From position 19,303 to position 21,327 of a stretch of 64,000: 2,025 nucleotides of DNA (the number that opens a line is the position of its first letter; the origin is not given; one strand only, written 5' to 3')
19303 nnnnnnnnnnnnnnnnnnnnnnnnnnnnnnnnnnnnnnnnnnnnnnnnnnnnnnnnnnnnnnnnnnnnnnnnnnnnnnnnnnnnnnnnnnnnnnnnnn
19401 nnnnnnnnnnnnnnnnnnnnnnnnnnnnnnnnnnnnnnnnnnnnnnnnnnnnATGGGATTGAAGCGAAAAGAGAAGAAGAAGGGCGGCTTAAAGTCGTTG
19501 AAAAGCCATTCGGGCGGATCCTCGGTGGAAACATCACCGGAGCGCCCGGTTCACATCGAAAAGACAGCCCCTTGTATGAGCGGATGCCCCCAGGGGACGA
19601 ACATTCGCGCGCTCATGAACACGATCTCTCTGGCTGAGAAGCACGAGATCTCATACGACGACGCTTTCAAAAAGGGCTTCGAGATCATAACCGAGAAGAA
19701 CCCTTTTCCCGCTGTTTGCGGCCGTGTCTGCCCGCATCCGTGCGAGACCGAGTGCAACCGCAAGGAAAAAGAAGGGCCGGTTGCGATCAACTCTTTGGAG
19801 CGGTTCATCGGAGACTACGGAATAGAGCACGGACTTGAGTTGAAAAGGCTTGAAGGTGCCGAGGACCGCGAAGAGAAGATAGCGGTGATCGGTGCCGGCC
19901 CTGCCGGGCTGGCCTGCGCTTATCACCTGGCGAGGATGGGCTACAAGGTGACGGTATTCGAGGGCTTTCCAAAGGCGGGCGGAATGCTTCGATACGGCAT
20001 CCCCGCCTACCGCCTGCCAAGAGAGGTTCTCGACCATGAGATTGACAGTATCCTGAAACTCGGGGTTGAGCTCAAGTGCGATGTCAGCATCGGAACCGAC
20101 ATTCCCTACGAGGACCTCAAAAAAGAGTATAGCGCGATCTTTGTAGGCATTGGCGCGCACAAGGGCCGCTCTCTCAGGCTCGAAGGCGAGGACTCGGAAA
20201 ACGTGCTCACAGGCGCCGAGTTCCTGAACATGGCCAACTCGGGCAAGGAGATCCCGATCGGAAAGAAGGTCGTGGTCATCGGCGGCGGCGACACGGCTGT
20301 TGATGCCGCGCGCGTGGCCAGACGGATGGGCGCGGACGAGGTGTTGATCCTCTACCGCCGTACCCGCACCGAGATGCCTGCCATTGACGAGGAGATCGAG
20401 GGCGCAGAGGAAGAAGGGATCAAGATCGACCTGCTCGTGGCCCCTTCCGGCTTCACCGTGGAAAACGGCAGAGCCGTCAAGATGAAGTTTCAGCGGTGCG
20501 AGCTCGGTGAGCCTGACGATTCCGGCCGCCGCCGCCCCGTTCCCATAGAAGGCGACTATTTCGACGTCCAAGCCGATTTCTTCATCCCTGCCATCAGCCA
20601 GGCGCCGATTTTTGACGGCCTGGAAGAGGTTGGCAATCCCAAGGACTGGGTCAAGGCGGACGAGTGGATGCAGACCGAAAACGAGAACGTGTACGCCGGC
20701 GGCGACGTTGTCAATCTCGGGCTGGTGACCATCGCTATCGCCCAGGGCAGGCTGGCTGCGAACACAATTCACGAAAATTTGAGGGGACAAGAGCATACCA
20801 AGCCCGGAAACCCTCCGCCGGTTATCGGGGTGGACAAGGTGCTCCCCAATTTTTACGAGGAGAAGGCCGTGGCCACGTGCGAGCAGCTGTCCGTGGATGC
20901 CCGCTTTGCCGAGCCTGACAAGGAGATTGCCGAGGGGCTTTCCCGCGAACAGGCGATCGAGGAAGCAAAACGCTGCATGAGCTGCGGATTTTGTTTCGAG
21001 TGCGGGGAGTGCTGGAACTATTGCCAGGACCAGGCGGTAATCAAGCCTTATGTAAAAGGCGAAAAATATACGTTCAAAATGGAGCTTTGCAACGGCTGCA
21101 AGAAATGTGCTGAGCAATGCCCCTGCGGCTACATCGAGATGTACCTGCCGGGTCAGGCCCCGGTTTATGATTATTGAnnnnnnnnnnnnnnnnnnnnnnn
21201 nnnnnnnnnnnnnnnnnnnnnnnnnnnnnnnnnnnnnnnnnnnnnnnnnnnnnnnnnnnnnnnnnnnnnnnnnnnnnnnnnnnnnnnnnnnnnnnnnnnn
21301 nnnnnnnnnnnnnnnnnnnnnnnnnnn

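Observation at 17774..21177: DsrL-like NAD(P)H oxidoreductase encoded next to a reductive-type dsrABD-N cluster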

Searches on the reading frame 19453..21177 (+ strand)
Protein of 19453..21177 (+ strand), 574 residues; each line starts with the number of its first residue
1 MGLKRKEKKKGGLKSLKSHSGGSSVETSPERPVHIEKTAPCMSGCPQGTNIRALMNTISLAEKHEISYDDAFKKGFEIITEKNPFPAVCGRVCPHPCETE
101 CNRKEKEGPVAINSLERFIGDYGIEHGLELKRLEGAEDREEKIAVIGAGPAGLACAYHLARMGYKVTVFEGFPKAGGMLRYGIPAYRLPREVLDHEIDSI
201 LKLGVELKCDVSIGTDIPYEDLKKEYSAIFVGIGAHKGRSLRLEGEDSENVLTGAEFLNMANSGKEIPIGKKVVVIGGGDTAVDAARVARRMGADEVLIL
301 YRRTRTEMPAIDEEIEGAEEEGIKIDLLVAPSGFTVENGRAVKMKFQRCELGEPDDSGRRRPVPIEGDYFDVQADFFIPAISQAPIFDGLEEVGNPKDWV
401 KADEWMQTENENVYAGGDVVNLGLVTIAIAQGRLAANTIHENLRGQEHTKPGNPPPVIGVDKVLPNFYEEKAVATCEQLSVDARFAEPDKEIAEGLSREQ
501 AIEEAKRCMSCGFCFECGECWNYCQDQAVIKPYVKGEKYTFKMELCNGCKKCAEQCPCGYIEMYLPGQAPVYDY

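Call 5: search_protein_families(library=pfam, proteins=[window:19453-21177:+])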
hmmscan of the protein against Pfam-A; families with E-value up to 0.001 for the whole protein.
window:19453-21177:+ (574 aa): 18 families
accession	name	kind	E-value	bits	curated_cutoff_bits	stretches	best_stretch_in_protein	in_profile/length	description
PF07992.20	Pyr_redox_2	-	7.7e-31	108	26.1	1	142-432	2-291/291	Pyridine nucleotide-disulphide oxidoreductase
PF14691.11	Fer4_20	-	3.1e-19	69.3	25.8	1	37-126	28-111/113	Dihydroprymidine dehydrogenase domain II, 4Fe-4S cluster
PF00070.33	Pyr_redox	-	5.2e-12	46.5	22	2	272-316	1-43/82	Pyridine nucleotide-disulphide oxidoreductase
PF13738.12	Pyr_redox_3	-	1.7e-09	37.8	30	0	145-170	2-28/305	Pyridine nucleotide-disulphide oxidoreductase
PF13450.12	NAD_binding_8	-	2e-09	38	21.9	1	145-180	1-36/68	NAD(P)-binding Rossmann-like domain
PF12831.13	FAD_oxidored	-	6.9e-09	35.9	27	1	143-180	2-39/416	FAD dependent oxidoreductase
PF01266.30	DAO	-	8e-09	35.9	27.9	1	142-177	1-44/353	FAD dependent oxidoreductase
PF01134.28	GIDA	-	3.5e-08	33.4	22.1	1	142-180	1-29/391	Glucose inhibited division protein A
PF01262.27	AlaDh_PNT_C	-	7.4e-08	32.5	23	0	251-299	2-56/214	Alanine dehydrogenase/PNT, C-terminal domain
PF03486.20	HI0933_like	-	1.6e-06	28.2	50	1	142-176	2-36/244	HI0933-like protein Rossmann domain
PF00890.30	FAD_binding_2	-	2.9e-06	27.2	20.4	1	143-179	2-38/414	FAD binding domain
PF01946.23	Thi4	-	4e-06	26.7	26.2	1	140-178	17-56/235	Thi4 family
PF01593.30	Amino_oxidase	-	7e-05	22.7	19.8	1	151-177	2-28/443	Flavin containing amine oxidoreductase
PF14697.11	Fer4_21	-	0.00014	22.4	35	1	514-563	8-59/59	4Fe-4S dicluster domain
PF12838.12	Fer4_7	-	0.00017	22.4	27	1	514-559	2-51/52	4Fe-4S dicluster domain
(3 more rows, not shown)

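Call 6: search_protein_families(library=ncbifam, proteins=[window:19453-21177:+], max_evalue=0.01)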
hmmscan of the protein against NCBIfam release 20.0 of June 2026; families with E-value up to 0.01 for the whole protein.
window:19453-21177:+ (574 aa): 117 families (the best 25 are shown)
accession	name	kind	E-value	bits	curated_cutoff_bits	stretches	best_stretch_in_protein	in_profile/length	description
NF009410.0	PRK12771.1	subfamily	4.6e-181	603.2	516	1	22-564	31-563/566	NAD(P)-binding protein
NF009454.0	PRK12814.1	equivalog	6.1e-120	401.5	916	1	38-520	101-580/657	putative NADPH-dependent glutamate synthase small subunit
NF009414.0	PRK12778.1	equivalog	1.3e-114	384.1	1103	2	37-444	335-750/752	bifunctional dihydroorotate dehydrogenase B NAD binding subunit/NADPH-dependent glutamate synthase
TIGR01316.1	gltA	equivalog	4.1e-105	352.2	471.75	1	36-442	32-448/449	NADPH-dependent glutamate synthase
TIGR03315.1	Se_ygfK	equivalog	1.7e-93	313.8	835.3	1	17-557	423-934/1012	putative selenate reductase subunit YgfK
NF010590.0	PRK13984.1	equivalog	2.6e-92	309.9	946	2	40-447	197-610/611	putative oxidoreductase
TIGR01318.1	gltD_gamma_fam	subfamily_domain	3.5e-82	276.4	482.95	1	71-443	71-465/467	glutamate synthase, small subunit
NF009408.0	PRK12769.1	equivalog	9.4e-79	265.2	1003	1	24-445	219-653/659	formate-dependent uric acid utilization protein AegA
NF009413.0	PRK12775.1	equivalog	1.9e-77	261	1895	1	31-445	332-756/1006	putative trifunctional 2-polyprenylphenol hydroxylase/glutamate synthase subunit beta/ferritin domain-containing protein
NF009451.0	PRK12809.1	equivalog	3.6e-70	237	1154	1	30-439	208-630/639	formate-dependent uric acid utilization protein YgfT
NF009415.0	PRK12779.1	equivalog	7.2e-70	236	1519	1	33-443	202-626/944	putative bifunctional glutamate synthase subunit beta/2-polyprenylphenol hydroxylase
NF009409.0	PRK12770.1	subfamily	1.6e-65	221.6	343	1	134-448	12-355/360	putative glutamate synthase subunit beta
TIGR01317.1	GOGAT_sm_gam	subfamily_domain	9.8e-58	196.2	447.7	1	54-445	60-480/485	glutamate synthase small subunit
NF045663.1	diclust_near_Sec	equivalog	3.5e-43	147.7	530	2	36-266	15-229/759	pyridine nucleotide-disulfide oxidoreductase/dicluster-binding protein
NF045599.1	bili_reduct_long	exception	2.1e-16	59.4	750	1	125-294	366-528/641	bilirubin reductase, long form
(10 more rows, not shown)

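Call 7: find_homologous_proteins(query=window:19453-21177:+)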
Query window:19453-21177:+ (574 aa): 8000 proteins with E <= 0.001 among 8000 candidates; the best 120 are listed.
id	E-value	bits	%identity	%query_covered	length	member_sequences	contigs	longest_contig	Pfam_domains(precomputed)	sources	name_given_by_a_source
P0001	1.3e-294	996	75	100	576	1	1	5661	PF13450.13,PF07992.21,PF00070.34,PF03486.21,PF01134.29,PF01494.26,PF21799.3,PF12831.14,PF01946.24,PF01266.31,PF01593.31,PF14691.12,PF00890.31,PF13738.13,PF01262.28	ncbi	-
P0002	1.3e-286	970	72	100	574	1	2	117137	PF13450.13,PF07992.21,PF00070.34,PF03486.21,PF01134.29,PF12831.14,PF01946.24,PF01266.31,PF14691.12,PF00890.31,PF13738.13,PF01262.28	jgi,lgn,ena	-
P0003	1.9e-284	963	71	97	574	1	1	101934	PF13450.13,PF07992.21,PF00070.34,PF03486.21,PF01134.29,PF01494.26,PF12831.14,PF01946.24,PF01266.31,PF14691.12,PF00890.31,PF13738.13,PF01262.28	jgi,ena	jgi:NADPH-dependent glutamate synthase beta subunit-like oxidoreductase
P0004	3.1e-278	942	70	97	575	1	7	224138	PF13450.13,PF07992.21,PF00070.34,PF03486.21,PF01134.29,PF12831.14,PF01946.24,PF01266.31,PF01593.31,PF14691.12,PF13738.13,PF01262.28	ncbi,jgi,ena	-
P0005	1.6e-277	940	72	96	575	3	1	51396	PF13450.13,PF07992.21,PF00070.34,PF03486.21,PF01134.29,PF12831.14,PF01946.24,PF01266.31,PF01593.31,PF14691.12,PF00890.31,PF13738.13,PF01262.28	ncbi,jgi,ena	-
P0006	1.5e-276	937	70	96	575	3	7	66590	PF13450.13,PF07992.21,PF00070.34,PF03486.21,PF01134.29,PF12831.14,PF01946.24,PF01266.31,PF01593.31,PF14691.12,PF00890.31,PF13738.13,PF01262.28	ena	-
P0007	8.0e-272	921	69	96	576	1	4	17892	PF01946.24,PF01266.31,PF13450.13,PF14691.12,PF00890.31,PF07992.21,PF00070.34,PF13738.13,PF03486.21,PF01134.29,PF12831.14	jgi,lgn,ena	-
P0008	2.2e-270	916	69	100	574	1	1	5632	PF13450.13,PF07992.21,PF00070.34,PF03486.21,PF01134.29,PF12831.14,PF01946.24,PF01266.31,PF14691.12,PF00890.31,PF13738.13,PF01262.28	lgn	-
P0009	2.4e-268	910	67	97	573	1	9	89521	PF13450.13,PF07992.21,PF00070.34,PF03486.21,PF01134.29,PF12831.14,PF01946.24,PF01266.31,PF14691.12,PF00890.31,PF13738.13,PF01262.28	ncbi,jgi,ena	-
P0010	6.2e-268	908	70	97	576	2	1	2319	PF14697.12,PF13450.13,PF07992.21,PF00070.34,PF03486.21,PF01134.29,PF12831.14,PF01946.24,PF01266.31,PF14691.12,PF00890.31,PF13738.13,PF01262.28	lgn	-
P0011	7.3e-268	908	69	96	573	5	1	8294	PF01946.24,PF01266.31,PF13450.13,PF14691.12,PF07992.21,PF00070.34,PF13738.13,PF03486.21,PF01262.28,PF01134.29,PF12831.14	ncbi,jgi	ncbi:MAG: NAD(P)-binding protein [Planctomycetota bacterium]|jgi:NADPH-dependent glutamate synthase 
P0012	2.0e-267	907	69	97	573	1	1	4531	PF13450.13,PF07992.21,PF00070.34,PF03486.21,PF01134.29,PF12831.14,PF01946.24,PF01266.31,PF01593.31,PF14691.12,PF13738.13,PF01262.28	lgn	-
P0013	9.1e-267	904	73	93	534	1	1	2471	PF13450.13,PF07992.21,PF00070.34,PF03486.21,PF01134.29,PF12831.14,PF01946.24,PF01266.31,PF01593.31,PF14691.12,PF00890.31,PF13738.13,PF01262.28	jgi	jgi:NADPH-dependent glutamate synthase beta subunit-like oxidoreductase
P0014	1.5e-246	838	69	91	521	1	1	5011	PF13450.13,PF07992.21,PF00070.34,PF03486.21,PF01134.29,PF12831.14,PF01946.24,PF01266.31,PF01593.31,PF14691.12,PF00890.31,PF13738.13,PF01262.28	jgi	jgi:NADPH-dependent glutamate synthase beta subunit-like oxidoreductase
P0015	1.2e-241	821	64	95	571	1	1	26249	PF13450.13,PF07992.21,PF00070.34,PF03486.21,PF01134.29,PF12831.14,PF01266.31,PF01593.31,PF14691.12,PF00890.31,PF00291.32,PF13738.13,PF01262.28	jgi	-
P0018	6.4e-231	786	61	98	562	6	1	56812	PF14697.12,PF13241.13,PF13450.13,PF07992.21,PF00070.34,PF03486.21,PF12838.13,PF01134.29,PF12831.14,PF01946.24,PF01266.31,PF14691.12,PF13738.13,PF01262.28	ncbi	-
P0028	1.8e-225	768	61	96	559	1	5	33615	PF13450.13,PF07992.21,PF00070.34,PF03486.21,PF01134.29,PF12831.14,PF01946.24,PF01266.31,PF14691.12,PF00890.31,PF13738.13,PF01262.28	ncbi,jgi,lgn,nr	ncbi:MAG: FAD-dependent oxidoreductase [candidate division Zixibacteria bacterium]|nr:FAD-dependent 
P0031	8.8e-225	766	61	94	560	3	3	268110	PF13450.13,PF07992.21,PF00070.34,PF03486.21,PF01134.29,PF12831.14,PF01946.24,PF01266.31,PF14691.12,PF00890.31,PF13738.13,PF01262.28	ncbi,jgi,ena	ncbi:MAG TPA: NAD(P)-binding protein [bacterium]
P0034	1.9e-224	765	62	94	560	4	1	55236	PF01946.24,PF01266.31,PF13450.13,PF14691.12,PF07992.21,PF00070.34,PF13738.13,PF03486.21,PF12831.14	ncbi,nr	ncbi:MAG: FAD-dependent oxidoreductase [Calditrichaeota bacterium]|nr:FAD-dependent oxidoreductase [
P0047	7.9e-223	759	61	94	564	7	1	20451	PF14697.12,PF13450.13,PF07992.21,PF00070.34,PF03486.21,PF01134.29,PF12831.14,PF01946.24,PF01266.31,PF01593.31,PF14691.12,PF00890.31,PF13738.13,PF01262.28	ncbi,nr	ncbi:MAG: FAD-dependent oxidoreductase [candidate division Zixibacteria bacterium]|nr:FAD-dependent 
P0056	7.8e-222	756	60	99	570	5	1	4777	PF13450.13,PF07992.21,PF00070.34,PF03486.21,PF01134.29,PF12831.14,PF01946.24,PF01266.31,PF14691.12,PF00890.31,PF13738.13,PF01262.28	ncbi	ncbi:MAG: NAD(P)-binding protein [Planctomycetota bacterium]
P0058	2.8e-221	754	61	95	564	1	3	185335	PF01266.31,PF13450.13,PF14691.12,PF07992.21,PF00070.34,PF13738.13,PF03486.21,PF01262.28,PF01134.29,PF12831.14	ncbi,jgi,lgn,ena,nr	ncbi:MAG TPA: FAD-dependent oxidoreductase [candidate division Zixibacteria bacterium]|nr:FAD-depend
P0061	7.2e-221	753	61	96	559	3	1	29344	PF13450.13,PF07992.21,PF00070.34,PF03486.21,PF01134.29,PF01494.26,PF12831.14,PF01946.24,PF01266.31,PF01593.31,PF14691.12,PF00890.31,PF00291.32,PF13738.13,PF01262.28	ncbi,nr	ncbi:MAG: FAD-dependent oxidoreductase [candidate division Zixibacteria bacterium]|nr:FAD-dependent 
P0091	9.8e-219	746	60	95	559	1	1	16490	PF13450.13,PF07992.21,PF00070.34,PF03486.21,PF01134.29,PF01494.26,PF12831.14,PF01946.24,PF01266.31,PF14691.12,PF00890.31,PF00291.32,PF13738.13,PF01262.28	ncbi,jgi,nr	ncbi:MAG: FAD-dependent oxidoreductase [Deltaproteobacteria bacterium]|nr:FAD-dependent oxidoreducta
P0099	3.5e-218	744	58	97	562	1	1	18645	PF13450.13,PF07992.21,PF00070.34,PF03486.21,PF01134.29,PF12831.14,PF01946.24,PF01266.31,PF14691.12,PF00890.31,PF13738.13,PF01262.28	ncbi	ncbi:MAG: NAD(P)-binding protein [Candidatus Zixiibacteriota bacterium]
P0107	6.6e-218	743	59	94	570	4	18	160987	PF01266.31,PF01593.31,PF13450.13,PF14691.12,PF00890.31,PF07992.21,PF00070.34,PF13738.13,PF03486.21,PF01134.29,PF12831.14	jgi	jgi:dissimilatory sulfite reductase flavoprotein subunit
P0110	1.1e-217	742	58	98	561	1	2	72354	PF13450.13,PF07992.21,PF00070.34,PF03486.21,PF01134.29,PF01494.26,PF12831.14,PF01266.31,PF14691.12,PF00890.31,PF13738.13,PF01262.28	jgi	jgi:dissimilatory sulfite reductase flavoprotein subunit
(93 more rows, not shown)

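Call 21: list_cluster_members(proteins=[window:19453-21177:+, P0001, P0002, P0003, P0004, P0005, P0009, P0018, P0107, P0110])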
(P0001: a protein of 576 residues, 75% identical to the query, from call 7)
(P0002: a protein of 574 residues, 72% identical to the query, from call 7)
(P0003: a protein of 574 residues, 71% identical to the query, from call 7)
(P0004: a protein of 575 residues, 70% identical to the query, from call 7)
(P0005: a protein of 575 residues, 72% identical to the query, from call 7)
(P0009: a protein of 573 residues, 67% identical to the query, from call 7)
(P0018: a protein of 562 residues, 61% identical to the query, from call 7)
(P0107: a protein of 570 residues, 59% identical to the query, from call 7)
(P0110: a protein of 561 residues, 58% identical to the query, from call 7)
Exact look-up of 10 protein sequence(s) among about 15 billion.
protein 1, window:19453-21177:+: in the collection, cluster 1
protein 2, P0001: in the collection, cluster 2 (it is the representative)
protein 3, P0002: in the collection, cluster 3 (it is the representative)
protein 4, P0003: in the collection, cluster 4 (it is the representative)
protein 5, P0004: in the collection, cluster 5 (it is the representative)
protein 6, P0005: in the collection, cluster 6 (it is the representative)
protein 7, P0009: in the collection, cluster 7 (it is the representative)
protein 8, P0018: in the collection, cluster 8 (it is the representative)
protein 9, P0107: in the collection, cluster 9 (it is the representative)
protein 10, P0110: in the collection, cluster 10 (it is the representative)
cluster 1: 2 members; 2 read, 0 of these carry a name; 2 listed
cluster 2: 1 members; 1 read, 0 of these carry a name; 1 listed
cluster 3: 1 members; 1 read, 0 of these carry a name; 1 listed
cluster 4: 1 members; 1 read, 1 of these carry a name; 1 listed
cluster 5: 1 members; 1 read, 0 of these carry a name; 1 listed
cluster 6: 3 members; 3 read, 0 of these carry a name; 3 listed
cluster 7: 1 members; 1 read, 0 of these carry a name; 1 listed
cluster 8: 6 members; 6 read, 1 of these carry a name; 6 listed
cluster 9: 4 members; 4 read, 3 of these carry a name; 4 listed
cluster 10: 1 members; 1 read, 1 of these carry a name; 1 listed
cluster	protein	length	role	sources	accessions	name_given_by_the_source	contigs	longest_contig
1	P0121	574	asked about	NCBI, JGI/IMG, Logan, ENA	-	-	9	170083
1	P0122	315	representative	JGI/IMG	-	-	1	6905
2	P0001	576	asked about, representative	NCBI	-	-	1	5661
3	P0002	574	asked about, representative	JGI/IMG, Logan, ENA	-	-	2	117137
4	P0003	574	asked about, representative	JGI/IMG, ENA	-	NADPH-dependent glutamate synthase beta subunit-like oxidoreductase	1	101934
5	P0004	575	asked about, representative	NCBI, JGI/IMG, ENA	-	-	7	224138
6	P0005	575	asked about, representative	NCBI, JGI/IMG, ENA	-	-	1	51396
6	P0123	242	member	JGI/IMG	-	-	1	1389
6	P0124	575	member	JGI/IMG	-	-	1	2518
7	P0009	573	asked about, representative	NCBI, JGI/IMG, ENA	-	-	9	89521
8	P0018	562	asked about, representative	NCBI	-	-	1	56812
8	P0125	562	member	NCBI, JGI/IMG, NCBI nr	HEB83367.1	MAG TPA: FAD-dependent oxidoreductase [Bacteroidetes bacterium] | FAD-dependent oxidoreductase [Bacteroidota bacterium]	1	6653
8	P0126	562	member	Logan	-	-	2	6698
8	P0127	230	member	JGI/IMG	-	-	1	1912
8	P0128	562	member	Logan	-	-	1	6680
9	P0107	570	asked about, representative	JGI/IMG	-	dissimilatory sulfite reductase flavoprotein subunit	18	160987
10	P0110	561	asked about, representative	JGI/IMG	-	dissimilatory sulfite reductase flavoprotein subunit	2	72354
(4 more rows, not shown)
